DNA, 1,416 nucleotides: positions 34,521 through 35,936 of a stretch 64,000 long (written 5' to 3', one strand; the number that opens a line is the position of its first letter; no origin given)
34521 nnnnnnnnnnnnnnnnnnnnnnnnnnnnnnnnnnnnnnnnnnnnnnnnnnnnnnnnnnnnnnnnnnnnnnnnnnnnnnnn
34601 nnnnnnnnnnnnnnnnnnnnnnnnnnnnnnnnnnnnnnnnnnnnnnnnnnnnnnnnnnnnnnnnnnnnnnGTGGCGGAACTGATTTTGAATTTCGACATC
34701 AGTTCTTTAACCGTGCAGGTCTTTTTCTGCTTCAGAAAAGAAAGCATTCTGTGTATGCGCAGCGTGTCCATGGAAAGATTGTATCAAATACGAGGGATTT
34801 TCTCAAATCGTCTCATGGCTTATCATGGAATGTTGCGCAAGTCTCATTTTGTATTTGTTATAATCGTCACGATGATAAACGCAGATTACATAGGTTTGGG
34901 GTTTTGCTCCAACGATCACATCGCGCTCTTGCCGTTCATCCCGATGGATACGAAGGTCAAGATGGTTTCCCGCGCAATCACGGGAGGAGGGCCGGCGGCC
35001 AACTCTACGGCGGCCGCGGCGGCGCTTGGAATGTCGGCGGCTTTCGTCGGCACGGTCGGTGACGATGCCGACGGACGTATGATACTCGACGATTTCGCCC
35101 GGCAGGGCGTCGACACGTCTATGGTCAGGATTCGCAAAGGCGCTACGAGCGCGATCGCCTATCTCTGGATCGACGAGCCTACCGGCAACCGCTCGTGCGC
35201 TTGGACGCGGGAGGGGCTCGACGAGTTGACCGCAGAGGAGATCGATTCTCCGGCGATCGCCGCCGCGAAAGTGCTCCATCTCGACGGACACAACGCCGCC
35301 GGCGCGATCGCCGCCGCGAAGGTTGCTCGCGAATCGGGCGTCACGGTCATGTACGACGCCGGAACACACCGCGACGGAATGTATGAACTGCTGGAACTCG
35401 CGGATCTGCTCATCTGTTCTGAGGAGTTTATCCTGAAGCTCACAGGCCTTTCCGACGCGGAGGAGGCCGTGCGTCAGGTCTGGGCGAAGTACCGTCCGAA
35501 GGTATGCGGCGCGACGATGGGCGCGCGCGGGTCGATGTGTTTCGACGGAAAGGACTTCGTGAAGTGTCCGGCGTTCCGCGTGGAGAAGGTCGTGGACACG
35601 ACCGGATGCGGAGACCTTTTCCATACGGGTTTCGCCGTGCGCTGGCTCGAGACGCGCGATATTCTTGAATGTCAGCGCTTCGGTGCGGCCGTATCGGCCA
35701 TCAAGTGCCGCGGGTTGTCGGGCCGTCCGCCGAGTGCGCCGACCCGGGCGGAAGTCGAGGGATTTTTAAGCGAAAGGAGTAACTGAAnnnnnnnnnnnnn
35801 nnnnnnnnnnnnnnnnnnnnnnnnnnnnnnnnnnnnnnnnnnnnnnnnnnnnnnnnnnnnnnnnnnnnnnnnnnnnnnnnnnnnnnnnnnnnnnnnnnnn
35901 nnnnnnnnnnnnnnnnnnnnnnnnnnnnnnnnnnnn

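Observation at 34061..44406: DeoR-linked nine-gene catabolic locus mixing lower inositol-pathway enzymes with FucI-like, FGGY and GlcD/GlcF-like enzymes: an unassigned sugar or polyol pathway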

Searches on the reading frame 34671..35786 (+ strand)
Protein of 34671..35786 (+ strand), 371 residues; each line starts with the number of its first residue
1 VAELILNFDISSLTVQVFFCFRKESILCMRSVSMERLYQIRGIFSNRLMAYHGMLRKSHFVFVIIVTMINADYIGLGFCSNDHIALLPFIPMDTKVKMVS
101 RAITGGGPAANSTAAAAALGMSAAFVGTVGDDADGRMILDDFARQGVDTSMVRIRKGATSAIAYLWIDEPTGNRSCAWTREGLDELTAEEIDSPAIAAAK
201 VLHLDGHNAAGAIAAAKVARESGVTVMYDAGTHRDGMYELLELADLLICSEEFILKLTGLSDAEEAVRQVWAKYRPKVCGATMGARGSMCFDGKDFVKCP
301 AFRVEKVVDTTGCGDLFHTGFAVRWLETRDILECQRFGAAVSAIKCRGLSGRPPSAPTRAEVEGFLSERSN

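Call 3: search_protein_families(library=pfam, proteins=[window:34671-35786:+])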
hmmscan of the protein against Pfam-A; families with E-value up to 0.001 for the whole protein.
window:34671-35786:+ (371 aa): 1 family
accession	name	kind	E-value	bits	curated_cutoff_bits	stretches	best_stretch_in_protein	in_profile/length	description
PF00294.29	PfkB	-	2.6e-43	148.9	25.8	1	80-353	11-297/302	pfkB family carbohydrate kinase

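Call 4: search_protein_families(library=ncbifam, proteins=[window:34671-35786:+])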
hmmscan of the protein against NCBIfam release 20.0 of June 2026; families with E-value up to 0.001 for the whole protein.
window:34671-35786:+ (371 aa): 21 families
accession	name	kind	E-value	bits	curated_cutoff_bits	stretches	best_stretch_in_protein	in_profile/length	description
NF053626.1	RibKinHalex1628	equivalog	2.8e-35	122.2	330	1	93-367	25-292/293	ATP-dependent ribose-1-phosphate kinase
TIGR02152.1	D_ribokin_bact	equivalog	3.5e-33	115.2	299.65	1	77-363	5-297/298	ribokinase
NF008353.0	PRK11142.1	equivalog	3e-28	99.2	341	1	76-369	8-306/307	ribokinase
TIGR04382.1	myo_inos_iolC_N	equivalog_domain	6.2e-28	97.9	300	1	106-366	34-309/309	5-dehydro-2-deoxygluconokinase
NF007321.0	PRK09813.1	equivalog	4.9e-26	91.8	247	1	105-343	23-252/261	fructoselysine 6-kinase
NF041134.1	R1P_kin_Thcocales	equivalog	1.6e-19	70.4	500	1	72-342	2-259/291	ADP-dependent ribose-1-phosphate kinase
NF041332.1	KDG_KDGal_kin_Halo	equivalog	2.5e-18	66.6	440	1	103-367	30-311/320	bifunctional 2-dehydro-3-deoxygluconokinase/2-dehydro-3-deoxygalactonokinase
NF006957.1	PRK09434.1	equivalog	2.9e-18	66.4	450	1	104-340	26-275/302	fructokinase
NF040938.1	KDG_KDGal_kin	equivalog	5.4e-17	61.8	400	1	98-368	24-305/305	bifunctional 2-dehydro-3-deoxygluconokinase/2-dehydro-3-deoxygalactonokinase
NF049991.1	TagKinase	equivalog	8.3e-17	61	420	1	114-368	49-317/321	tagatose kinase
NF047869.1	myo_kin_aldol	exception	2.8e-16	59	600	2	102-208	35-142/586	bifunctional 5-dehydro-2-deoxygluconokinase/5-dehydro-2-deoxyphosphogluconate aldolase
NF041633.1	trifunc_aldol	exception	2.1e-11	43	700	1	105-263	272-448/580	KHG/KDPG aldolase/sugar kinase fusion protein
TIGR03168.1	1-PFK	subfamily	3.3e-10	39.4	216.4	1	256-345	194-281/305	hexose kinase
TIGR02198.1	rfaE_dom_I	equivalog_domain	2.1e-09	37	345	1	102-159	43-101/315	D-glycero-beta-D-manno-heptose-7-phosphate kinase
TIGR03828.1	pfkB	equivalog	2.2e-08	33.5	292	1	256-345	194-281/305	1-phosphofructokinase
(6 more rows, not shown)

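Call 53: search_solved_structures(query=window:34872-35783:+, max_evalue=1e-15)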
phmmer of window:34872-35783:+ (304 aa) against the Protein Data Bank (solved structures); distinct sequences matched with E-value up to 1e-15: 20.
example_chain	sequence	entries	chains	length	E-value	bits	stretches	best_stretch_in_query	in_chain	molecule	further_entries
7ag6_A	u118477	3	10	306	4.8e-28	101.7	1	13-298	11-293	Sulfofructose kinase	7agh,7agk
11bl_A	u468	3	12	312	1e-26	97.4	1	31-299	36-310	Ribokinase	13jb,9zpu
1gqt_A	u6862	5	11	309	2.7e-25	92.7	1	6-301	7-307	RIBOKINASE | PROTEIN (RIBOKINASE)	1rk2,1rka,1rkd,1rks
4x8f_A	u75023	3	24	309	1.3e-24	90.5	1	7-303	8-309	Ribokinase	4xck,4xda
3b3l_A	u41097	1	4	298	2.5e-23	86.3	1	9-284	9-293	Ketohexokinase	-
2hqq_A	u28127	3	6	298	2.9e-23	86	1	9-284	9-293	Ketohexokinase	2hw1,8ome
3nbv_A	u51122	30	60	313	2.9e-23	86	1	9-284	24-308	Ketohexokinase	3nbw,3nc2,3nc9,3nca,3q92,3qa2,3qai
8ug1_A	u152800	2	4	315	3e-23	86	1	9-284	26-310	Ketohexokinase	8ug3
6ul7_A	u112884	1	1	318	3.2e-23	85.9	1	9-284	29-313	Ketohexokinase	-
2hlz_A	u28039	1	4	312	4.6e-23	85.4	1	9-284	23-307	Ketohexokinase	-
4e3a_A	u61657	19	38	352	4.2e-21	79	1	37-293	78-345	sugar kinase protein | Probable sugar kinase protein | sugar kinase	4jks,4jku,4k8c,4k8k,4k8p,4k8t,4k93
6ilr_A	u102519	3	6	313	3.3e-20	76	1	35-295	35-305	Ribokinase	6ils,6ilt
3ubo_A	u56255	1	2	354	1.5e-19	73.8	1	37-287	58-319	adenosine kinase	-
6znx_A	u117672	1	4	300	1.8e-19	73.6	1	38-299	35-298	Ribokinase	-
8cqx_A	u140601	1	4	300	6.2e-19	71.8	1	38-299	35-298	Ribokinase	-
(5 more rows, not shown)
